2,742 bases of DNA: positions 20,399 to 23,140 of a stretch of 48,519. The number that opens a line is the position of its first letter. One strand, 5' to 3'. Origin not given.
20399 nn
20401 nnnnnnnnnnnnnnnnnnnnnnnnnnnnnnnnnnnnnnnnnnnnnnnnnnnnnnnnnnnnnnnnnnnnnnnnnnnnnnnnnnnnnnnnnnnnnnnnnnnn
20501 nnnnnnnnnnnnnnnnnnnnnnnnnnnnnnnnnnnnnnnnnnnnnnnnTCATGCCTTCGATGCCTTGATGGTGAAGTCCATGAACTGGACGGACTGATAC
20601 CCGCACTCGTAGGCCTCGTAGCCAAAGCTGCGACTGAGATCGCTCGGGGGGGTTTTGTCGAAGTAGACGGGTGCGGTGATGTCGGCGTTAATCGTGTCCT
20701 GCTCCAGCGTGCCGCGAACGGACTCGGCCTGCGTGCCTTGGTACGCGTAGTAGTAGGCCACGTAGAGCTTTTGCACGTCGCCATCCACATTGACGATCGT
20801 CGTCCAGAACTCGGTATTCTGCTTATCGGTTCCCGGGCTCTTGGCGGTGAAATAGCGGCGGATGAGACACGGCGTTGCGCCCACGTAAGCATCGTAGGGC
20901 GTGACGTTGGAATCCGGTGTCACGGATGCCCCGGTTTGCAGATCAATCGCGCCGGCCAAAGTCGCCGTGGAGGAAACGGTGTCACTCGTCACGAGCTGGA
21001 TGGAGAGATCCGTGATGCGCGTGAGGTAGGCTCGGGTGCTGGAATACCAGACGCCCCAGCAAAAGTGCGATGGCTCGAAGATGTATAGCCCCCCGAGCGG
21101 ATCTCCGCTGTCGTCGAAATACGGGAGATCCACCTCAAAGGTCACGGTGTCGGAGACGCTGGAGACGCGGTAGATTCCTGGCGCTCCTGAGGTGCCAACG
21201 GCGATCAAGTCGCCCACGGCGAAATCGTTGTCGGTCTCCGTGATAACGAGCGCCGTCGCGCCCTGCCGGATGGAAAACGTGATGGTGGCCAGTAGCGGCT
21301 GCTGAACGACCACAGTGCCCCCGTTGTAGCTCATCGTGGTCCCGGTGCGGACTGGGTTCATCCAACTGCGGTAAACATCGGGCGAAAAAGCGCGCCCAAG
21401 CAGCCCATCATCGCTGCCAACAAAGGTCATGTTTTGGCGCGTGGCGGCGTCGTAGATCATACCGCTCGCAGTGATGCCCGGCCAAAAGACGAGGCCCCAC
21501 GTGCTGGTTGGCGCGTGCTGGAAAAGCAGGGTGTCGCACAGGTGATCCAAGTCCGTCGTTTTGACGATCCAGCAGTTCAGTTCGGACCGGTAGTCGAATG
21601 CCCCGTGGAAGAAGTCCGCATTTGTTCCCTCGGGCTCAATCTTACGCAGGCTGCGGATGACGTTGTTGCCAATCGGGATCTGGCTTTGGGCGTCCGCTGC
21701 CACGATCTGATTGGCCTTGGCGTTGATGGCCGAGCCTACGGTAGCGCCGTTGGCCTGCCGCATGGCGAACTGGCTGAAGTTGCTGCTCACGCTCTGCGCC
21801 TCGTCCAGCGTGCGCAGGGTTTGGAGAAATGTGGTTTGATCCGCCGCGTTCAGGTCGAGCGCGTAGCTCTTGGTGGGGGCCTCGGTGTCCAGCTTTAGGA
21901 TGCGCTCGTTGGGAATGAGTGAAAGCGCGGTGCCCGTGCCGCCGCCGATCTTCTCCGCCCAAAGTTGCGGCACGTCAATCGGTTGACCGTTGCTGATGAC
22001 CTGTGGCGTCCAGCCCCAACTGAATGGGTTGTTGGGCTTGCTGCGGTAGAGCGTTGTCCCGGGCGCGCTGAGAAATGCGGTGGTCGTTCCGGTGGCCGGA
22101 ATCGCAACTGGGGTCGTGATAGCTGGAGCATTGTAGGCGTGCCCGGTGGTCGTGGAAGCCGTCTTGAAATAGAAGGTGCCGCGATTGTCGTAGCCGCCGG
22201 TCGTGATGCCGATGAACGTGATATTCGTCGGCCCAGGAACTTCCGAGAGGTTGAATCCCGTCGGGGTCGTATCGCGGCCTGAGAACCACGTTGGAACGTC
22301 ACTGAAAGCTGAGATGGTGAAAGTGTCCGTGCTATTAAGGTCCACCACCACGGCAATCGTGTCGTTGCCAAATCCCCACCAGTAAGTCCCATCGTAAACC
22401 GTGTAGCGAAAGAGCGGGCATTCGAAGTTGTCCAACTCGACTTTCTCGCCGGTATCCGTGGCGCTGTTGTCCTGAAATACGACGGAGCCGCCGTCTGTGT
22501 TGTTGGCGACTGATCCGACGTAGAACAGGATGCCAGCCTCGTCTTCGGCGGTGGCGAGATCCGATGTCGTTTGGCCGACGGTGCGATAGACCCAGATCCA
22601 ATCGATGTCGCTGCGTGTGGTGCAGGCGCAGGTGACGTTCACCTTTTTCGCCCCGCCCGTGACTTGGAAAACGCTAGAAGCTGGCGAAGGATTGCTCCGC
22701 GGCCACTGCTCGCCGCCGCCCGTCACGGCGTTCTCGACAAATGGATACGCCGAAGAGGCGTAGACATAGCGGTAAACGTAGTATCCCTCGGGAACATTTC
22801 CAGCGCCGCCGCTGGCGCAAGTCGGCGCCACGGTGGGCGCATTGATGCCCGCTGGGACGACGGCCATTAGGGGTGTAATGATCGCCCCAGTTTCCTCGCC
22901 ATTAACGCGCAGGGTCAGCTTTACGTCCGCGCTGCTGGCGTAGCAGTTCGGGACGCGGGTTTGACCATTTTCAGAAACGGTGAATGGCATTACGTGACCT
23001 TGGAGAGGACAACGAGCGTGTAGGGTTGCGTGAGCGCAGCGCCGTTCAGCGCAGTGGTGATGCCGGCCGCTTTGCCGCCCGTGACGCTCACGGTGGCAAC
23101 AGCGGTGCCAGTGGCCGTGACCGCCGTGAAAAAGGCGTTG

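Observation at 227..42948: Conserved CCGAA(A/C)C motif directly abutting start codons in place of a Shine-Dalgarno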

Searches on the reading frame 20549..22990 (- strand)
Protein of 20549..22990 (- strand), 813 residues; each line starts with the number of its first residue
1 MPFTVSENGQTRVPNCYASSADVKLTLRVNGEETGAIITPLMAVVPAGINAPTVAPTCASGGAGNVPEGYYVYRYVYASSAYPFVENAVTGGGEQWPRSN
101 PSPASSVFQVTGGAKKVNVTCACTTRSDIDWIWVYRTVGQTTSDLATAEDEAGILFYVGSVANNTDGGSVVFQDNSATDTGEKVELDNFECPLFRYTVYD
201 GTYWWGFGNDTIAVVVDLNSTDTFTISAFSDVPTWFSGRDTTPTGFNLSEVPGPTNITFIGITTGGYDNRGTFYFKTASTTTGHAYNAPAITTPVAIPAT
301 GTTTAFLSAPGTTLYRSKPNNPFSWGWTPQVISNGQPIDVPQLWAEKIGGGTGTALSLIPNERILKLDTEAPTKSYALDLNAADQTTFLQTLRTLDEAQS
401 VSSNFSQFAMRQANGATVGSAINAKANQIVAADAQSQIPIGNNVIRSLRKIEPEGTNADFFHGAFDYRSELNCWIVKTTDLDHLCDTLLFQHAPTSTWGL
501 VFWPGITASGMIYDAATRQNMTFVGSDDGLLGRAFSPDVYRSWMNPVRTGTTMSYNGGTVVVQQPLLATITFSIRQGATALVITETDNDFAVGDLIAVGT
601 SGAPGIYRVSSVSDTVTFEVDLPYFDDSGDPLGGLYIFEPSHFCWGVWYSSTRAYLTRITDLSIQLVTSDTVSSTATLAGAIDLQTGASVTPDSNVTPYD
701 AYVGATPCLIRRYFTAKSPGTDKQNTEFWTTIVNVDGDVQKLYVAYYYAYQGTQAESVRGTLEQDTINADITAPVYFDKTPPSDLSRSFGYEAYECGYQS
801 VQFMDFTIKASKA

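Call 11: search_protein_families(library=pfam, proteins=[window:20549-22990:-], max_evalue=0.001)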
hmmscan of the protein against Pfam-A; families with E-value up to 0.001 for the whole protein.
window:20549-22990:- (813 aa): 0 families

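Call 70: search_protein_families(library=phrogs, proteins=[window:20549-22990:-], max_evalue=0.001)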
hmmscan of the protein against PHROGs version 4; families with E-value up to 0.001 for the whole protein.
window:20549-22990:- (813 aa): 0 families

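Call 90: search_solved_structures(query=window:20549-22990:-, max_evalue=0.01)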
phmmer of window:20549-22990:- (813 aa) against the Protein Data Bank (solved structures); distinct sequences matched with E-value up to 0.01: 0.
